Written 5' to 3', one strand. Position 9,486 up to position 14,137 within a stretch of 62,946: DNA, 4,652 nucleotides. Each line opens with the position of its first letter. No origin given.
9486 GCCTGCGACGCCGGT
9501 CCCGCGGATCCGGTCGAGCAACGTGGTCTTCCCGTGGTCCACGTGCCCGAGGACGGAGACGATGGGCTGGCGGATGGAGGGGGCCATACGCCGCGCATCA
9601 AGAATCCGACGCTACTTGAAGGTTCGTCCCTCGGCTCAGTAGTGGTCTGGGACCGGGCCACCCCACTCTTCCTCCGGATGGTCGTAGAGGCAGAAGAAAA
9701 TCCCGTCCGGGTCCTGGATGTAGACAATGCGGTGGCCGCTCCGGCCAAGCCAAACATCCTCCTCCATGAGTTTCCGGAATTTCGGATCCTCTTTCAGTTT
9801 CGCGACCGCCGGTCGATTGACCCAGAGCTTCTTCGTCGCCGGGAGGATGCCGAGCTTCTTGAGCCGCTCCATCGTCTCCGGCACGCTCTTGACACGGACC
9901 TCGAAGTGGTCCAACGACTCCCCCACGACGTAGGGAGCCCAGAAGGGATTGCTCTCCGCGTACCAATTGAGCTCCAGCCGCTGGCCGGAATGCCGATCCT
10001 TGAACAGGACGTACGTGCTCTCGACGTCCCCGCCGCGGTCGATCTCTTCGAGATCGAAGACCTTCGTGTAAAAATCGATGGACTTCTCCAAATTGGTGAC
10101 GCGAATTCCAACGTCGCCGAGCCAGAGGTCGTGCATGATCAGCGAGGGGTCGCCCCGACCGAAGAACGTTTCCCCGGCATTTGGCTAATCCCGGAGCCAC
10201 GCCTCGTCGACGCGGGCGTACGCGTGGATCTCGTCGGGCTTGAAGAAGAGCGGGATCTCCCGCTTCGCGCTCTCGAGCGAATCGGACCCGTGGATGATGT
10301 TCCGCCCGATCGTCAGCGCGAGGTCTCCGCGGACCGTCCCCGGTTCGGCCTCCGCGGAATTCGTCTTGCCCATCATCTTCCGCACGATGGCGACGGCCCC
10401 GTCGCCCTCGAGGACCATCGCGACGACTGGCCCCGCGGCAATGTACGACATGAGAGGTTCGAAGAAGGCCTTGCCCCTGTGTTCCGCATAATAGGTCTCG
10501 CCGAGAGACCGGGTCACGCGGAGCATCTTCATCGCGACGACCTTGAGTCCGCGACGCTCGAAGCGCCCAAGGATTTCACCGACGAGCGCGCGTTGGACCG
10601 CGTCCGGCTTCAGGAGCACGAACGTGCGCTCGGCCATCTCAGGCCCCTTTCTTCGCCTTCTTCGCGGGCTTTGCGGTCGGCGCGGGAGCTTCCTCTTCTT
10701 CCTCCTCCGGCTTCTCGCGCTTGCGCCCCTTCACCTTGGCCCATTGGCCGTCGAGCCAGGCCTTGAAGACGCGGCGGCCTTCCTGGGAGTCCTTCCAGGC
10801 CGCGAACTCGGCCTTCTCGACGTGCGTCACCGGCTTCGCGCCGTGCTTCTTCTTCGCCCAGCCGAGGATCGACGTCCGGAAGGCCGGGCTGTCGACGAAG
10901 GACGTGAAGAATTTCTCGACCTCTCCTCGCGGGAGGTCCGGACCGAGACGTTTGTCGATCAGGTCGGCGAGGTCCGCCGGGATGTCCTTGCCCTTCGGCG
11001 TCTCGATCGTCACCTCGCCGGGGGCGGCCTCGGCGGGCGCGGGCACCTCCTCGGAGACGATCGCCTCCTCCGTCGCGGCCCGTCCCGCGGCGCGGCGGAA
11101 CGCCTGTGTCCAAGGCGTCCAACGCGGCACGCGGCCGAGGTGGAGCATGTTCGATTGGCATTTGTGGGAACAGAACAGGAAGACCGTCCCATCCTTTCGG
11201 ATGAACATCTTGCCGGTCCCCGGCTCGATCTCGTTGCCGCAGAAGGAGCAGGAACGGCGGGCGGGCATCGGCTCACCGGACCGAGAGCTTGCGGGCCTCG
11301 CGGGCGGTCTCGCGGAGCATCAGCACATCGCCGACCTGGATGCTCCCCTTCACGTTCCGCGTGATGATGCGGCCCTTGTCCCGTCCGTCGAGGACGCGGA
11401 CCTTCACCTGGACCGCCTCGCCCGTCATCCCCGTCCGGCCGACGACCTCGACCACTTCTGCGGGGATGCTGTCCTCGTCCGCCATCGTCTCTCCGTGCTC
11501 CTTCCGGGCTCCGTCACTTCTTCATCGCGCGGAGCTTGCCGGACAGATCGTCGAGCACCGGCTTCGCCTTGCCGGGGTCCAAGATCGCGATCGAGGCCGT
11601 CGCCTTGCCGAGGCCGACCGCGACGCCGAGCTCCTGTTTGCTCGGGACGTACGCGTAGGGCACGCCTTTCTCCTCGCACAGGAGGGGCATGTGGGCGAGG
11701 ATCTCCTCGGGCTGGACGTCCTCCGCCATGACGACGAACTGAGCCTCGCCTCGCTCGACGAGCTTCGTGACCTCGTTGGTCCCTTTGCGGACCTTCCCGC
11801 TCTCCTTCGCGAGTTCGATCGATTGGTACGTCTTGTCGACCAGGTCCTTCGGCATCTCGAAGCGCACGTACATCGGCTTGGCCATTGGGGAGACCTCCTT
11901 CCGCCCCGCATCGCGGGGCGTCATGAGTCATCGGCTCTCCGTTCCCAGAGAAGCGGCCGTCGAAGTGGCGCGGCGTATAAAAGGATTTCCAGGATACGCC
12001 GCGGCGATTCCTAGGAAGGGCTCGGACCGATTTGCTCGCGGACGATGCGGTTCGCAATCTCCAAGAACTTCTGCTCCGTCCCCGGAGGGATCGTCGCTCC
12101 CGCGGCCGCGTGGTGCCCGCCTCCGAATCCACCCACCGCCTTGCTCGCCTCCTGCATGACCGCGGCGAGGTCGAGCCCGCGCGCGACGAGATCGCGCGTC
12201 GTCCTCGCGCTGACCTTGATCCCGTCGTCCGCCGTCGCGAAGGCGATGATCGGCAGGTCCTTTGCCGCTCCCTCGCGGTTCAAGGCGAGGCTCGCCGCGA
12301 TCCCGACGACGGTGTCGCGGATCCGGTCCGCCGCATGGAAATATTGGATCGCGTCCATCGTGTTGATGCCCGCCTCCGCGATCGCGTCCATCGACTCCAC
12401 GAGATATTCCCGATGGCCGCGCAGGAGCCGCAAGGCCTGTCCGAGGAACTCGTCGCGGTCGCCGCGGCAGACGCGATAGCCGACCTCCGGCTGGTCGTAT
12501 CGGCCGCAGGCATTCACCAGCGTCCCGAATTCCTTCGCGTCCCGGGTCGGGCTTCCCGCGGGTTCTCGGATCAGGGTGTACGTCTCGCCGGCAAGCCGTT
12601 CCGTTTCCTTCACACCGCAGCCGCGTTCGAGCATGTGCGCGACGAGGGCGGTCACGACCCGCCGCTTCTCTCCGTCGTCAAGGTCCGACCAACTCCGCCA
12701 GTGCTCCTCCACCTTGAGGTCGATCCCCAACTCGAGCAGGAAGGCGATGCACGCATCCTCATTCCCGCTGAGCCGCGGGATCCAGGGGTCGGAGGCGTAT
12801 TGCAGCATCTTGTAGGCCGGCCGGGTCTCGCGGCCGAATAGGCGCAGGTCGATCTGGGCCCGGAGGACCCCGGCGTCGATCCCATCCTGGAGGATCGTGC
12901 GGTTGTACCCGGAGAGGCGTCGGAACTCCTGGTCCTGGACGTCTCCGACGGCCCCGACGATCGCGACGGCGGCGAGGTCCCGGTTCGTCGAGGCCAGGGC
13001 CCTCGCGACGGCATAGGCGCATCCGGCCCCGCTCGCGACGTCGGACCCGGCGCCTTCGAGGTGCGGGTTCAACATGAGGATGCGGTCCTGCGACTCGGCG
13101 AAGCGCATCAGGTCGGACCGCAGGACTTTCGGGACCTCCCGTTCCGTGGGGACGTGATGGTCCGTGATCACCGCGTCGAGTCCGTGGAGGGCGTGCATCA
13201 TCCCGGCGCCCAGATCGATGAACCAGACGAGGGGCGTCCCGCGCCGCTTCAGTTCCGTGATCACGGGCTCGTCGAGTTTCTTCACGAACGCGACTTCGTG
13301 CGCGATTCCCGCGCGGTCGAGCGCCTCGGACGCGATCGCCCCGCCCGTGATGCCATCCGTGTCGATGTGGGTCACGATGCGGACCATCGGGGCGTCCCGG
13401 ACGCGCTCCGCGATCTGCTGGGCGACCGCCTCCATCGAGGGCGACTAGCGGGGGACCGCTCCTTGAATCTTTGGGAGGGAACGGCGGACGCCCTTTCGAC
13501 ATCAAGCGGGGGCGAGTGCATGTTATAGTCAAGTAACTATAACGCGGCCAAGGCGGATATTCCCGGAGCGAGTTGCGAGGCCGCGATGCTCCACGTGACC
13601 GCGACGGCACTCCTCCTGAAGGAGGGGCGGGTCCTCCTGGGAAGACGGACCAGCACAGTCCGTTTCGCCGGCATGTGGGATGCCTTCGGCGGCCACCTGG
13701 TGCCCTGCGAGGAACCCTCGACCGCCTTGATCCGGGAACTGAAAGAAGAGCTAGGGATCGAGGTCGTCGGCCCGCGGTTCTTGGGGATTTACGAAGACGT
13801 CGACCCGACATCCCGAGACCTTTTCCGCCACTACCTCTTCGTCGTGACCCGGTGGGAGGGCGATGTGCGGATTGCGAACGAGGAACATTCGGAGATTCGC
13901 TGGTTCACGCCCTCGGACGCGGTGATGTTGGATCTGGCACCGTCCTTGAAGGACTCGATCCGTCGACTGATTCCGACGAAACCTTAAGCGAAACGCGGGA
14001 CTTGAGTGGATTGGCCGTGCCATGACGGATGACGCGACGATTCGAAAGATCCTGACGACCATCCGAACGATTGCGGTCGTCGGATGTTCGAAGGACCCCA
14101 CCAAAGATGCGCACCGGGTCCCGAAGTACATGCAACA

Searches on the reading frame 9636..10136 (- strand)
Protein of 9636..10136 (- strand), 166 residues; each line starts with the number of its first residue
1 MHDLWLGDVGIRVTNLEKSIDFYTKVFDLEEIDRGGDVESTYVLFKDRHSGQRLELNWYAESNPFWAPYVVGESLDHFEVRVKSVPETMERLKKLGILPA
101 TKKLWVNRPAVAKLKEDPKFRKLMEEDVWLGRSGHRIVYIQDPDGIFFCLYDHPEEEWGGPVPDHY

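Call 80: search_protein_families(library=pfam, proteins=[window:9636-10136:-], max_evalue=0.0001)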
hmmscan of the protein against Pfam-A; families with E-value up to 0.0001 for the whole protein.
window:9636-10136:- (166 aa): 2 families
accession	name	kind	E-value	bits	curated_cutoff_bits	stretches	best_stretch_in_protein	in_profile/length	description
PF00903.31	Glyoxalase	-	1e-09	39.3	20.6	1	6-149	2-120/121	Glyoxalase/Bleomycin resistance protein/Dioxygenase superfamily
PF13669.12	Glyoxalase_4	-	3.5e-05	24.5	27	1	9-102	3-96/109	Glyoxalase/Bleomycin resistance protein/Dioxygenase superfamily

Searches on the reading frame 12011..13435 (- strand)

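Call 81: search_protein_families(library=pfam, proteins=[window:12011-13435:-], max_evalue=0.0001)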
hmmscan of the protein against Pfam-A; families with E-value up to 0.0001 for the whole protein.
window:12011-13435:- (474 aa): 2 families
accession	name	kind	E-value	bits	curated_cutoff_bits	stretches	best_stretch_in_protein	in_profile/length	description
PF21763.2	DHH_CID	-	4.4e-29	101.2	27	1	199-281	1-83/84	DHH-CID domain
PF02272.25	DHHA1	-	5e-16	59.5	25.9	1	370-466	11-101/102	DHHA1 domain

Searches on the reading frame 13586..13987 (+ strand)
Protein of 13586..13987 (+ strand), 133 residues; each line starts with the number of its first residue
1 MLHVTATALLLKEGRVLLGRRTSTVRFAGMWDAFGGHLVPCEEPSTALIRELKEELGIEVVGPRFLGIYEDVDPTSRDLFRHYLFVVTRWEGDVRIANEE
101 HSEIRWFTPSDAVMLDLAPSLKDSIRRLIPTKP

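Call 80: search_protein_families(library=pfam, proteins=[window:13586-13987:+], max_evalue=0.0001)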
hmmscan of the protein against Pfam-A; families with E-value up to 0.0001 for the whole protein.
window:13586-13987:+ (133 aa): 2 families
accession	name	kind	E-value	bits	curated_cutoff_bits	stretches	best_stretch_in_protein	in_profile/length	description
PF00293.34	NUDIX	-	9.6e-21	74.6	21.1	1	1-127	1-133/134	NUDIX domain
PF14815.12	NUDIX_4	-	1.8e-07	31.4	35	1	7-119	2-105/113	NUDIX domain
